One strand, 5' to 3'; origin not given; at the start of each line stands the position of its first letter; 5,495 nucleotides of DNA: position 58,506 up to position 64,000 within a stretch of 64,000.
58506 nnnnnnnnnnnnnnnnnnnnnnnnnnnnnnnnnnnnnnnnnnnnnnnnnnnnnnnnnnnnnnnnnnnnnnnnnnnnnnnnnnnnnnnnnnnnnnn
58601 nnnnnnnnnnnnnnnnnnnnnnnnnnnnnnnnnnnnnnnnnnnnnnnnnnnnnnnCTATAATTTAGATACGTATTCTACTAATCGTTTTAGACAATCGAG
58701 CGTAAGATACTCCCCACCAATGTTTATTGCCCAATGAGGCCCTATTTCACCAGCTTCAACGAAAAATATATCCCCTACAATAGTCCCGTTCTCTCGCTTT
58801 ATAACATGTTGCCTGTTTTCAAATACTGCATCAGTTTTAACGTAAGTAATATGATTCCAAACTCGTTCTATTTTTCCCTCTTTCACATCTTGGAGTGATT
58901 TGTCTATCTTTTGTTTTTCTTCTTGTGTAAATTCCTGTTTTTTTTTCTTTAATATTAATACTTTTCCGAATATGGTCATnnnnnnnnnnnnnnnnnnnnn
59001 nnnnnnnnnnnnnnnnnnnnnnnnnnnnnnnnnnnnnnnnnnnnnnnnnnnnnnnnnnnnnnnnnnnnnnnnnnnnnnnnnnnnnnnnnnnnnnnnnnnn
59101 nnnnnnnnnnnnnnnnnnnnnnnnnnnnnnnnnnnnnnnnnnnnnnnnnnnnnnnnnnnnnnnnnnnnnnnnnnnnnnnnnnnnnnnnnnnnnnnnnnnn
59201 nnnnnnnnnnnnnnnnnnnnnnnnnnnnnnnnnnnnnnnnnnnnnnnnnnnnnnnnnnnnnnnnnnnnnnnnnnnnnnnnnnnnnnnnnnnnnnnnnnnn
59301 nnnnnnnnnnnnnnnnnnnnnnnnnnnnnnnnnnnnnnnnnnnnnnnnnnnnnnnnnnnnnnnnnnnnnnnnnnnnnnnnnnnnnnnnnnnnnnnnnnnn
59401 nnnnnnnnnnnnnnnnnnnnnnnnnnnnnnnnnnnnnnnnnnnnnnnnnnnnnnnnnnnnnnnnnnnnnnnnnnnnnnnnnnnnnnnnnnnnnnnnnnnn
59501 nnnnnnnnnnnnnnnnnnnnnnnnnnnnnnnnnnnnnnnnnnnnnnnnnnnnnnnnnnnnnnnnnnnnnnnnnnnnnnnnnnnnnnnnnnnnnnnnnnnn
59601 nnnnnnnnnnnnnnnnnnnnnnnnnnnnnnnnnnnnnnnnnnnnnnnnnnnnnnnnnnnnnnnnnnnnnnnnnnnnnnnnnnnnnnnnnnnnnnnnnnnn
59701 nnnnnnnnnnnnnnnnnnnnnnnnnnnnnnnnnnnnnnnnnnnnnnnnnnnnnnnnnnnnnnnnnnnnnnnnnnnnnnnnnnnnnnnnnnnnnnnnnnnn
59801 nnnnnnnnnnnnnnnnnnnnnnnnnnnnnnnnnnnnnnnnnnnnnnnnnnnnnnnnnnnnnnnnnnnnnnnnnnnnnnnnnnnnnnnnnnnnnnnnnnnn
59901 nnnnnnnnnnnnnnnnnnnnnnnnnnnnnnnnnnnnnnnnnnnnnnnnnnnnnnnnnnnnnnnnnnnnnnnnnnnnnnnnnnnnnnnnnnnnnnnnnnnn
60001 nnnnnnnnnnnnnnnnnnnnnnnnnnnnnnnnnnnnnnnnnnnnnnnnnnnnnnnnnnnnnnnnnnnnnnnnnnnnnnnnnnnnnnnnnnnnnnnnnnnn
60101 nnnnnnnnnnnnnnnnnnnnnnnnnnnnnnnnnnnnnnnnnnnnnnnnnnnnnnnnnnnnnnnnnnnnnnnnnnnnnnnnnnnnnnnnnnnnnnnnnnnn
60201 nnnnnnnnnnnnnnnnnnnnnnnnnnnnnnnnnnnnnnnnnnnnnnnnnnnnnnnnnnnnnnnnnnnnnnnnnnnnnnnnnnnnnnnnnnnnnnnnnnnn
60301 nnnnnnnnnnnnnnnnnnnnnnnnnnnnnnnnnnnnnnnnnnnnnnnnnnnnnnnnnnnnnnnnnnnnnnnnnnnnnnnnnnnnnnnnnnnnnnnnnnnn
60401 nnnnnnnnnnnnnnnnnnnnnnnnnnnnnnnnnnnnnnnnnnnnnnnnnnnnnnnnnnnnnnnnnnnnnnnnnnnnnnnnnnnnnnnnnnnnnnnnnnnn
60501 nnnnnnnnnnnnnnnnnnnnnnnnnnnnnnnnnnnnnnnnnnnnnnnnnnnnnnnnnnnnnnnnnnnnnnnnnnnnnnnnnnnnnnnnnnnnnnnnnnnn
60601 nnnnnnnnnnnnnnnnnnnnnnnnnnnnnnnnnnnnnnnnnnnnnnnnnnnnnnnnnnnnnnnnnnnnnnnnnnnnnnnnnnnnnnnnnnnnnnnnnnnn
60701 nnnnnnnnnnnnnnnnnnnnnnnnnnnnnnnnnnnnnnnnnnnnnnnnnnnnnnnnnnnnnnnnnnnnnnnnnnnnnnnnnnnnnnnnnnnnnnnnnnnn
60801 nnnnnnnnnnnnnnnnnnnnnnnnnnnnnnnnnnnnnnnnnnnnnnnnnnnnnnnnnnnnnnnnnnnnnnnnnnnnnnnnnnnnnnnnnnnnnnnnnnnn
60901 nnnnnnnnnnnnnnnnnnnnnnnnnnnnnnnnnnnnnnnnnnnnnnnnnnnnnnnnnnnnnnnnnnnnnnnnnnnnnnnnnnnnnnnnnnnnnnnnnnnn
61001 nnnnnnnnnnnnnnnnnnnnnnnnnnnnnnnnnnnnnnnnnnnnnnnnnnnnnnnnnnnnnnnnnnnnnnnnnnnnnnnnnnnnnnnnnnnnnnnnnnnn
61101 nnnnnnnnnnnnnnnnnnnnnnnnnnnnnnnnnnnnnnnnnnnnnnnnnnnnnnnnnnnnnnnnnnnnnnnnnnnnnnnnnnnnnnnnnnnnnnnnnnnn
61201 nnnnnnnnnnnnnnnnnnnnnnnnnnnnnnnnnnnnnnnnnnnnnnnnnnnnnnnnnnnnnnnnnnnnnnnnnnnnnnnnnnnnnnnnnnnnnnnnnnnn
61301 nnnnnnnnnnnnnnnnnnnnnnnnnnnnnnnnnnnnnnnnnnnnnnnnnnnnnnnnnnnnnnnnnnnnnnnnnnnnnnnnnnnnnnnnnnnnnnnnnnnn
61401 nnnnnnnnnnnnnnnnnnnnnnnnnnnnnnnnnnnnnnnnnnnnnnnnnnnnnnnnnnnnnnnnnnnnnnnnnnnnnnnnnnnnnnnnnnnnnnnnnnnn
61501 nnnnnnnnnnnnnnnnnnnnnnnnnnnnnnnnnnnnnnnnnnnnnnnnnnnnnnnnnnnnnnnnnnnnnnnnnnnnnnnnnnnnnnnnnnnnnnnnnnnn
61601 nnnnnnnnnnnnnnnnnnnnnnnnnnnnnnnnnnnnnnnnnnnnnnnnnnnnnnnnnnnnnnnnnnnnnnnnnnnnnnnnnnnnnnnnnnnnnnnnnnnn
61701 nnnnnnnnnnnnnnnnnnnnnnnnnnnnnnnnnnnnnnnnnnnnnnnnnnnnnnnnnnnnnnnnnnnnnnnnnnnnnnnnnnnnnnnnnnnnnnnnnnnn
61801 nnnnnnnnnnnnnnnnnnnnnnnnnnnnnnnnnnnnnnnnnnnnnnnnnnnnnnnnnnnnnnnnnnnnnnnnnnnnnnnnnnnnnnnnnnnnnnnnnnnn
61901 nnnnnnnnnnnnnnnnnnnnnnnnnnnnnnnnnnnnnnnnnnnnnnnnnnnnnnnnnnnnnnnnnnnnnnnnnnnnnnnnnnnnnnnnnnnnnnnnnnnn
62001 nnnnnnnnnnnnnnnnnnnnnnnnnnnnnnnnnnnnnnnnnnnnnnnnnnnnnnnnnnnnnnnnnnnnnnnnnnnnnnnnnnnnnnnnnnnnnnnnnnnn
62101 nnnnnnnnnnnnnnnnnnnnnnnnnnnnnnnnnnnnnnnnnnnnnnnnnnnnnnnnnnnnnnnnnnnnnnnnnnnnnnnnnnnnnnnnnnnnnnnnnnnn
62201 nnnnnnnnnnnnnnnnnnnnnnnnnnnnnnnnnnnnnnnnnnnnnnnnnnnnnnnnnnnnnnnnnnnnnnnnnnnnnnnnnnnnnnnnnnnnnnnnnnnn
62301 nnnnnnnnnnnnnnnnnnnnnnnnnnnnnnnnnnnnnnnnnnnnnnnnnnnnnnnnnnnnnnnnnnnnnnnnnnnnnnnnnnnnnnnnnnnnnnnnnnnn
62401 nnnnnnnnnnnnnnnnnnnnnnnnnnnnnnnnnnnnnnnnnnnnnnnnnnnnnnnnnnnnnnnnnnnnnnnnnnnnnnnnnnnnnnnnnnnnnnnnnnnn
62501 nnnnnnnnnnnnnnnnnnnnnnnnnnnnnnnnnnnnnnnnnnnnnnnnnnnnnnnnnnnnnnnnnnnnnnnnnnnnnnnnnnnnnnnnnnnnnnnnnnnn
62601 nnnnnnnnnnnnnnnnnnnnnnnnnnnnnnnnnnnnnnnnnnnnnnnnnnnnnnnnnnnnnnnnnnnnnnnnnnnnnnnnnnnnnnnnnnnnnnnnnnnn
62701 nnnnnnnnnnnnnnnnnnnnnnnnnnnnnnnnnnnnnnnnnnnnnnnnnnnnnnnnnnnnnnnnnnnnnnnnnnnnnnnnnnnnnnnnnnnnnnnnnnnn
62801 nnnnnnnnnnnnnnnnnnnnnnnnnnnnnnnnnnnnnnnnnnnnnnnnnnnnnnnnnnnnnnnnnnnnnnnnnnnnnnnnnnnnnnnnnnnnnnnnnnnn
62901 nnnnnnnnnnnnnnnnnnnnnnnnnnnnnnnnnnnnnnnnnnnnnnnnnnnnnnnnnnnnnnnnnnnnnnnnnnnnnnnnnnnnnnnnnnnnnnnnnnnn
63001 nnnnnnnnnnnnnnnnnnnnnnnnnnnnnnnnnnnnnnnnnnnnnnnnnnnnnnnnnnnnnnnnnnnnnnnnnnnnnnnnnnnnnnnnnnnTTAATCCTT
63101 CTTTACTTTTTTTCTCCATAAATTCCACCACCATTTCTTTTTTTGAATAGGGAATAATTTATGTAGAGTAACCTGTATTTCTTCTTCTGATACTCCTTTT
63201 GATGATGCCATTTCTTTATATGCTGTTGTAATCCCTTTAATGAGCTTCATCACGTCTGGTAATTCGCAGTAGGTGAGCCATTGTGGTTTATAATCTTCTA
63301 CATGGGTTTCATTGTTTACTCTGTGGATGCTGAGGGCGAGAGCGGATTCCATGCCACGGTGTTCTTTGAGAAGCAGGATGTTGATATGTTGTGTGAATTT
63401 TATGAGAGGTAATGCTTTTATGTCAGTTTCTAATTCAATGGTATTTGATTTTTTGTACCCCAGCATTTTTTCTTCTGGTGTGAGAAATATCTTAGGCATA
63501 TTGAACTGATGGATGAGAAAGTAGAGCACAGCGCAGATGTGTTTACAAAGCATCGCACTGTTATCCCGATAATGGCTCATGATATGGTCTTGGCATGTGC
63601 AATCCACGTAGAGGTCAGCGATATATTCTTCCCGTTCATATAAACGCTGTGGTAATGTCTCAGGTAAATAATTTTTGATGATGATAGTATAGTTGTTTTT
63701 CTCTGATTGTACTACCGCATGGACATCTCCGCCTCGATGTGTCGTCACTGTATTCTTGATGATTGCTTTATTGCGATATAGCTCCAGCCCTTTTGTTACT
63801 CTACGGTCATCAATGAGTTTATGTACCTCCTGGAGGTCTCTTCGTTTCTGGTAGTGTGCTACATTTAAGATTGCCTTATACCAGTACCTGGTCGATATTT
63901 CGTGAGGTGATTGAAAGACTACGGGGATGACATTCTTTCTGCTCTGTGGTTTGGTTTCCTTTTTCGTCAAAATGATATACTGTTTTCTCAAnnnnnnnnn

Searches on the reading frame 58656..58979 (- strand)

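Call 60: search_protein_families(library=pfam, proteins=[window:58656-58979:-], max_evalue=0.01)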
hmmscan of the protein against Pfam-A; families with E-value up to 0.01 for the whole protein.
window:58656-58979:- (107 aa): 2 families
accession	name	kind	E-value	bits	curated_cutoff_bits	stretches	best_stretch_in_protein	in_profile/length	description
PF16476.10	DUF5053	-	0.0016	18.5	26.6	1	11-39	39-66/71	Domain of unknown function (DUF5053)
PF17035.10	BET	-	0.0091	16.5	24.5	0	17-44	2-29/64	Bromodomain extra-terminal - transcription regulation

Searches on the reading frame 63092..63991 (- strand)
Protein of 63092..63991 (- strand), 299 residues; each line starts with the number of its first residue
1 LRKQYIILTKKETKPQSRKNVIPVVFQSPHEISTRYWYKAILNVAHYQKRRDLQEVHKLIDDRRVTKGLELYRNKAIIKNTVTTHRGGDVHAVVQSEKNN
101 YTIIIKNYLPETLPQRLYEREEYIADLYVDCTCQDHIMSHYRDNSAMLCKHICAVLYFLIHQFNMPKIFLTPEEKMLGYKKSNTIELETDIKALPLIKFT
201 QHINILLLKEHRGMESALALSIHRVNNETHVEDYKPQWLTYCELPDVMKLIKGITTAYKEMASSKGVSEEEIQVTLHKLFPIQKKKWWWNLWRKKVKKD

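Call 39: search_protein_families(library=pfam, proteins=[window:63092-63991:-], max_evalue=0.05)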
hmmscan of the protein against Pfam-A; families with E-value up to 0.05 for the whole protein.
window:63092-63991:- (299 aa): 1 family
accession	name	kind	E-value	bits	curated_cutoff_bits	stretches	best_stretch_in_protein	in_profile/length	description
PF06940.17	DUF1287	-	0.047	13.9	25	0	43-142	61-162/163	Domain of unknown function (DUF1287)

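Call 67: search_protein_families(library=phrogs, proteins=[window:63092-63991:-], max_evalue=0.01)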
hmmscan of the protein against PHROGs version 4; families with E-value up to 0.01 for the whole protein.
window:63092-63991:- (299 aa): 0 families
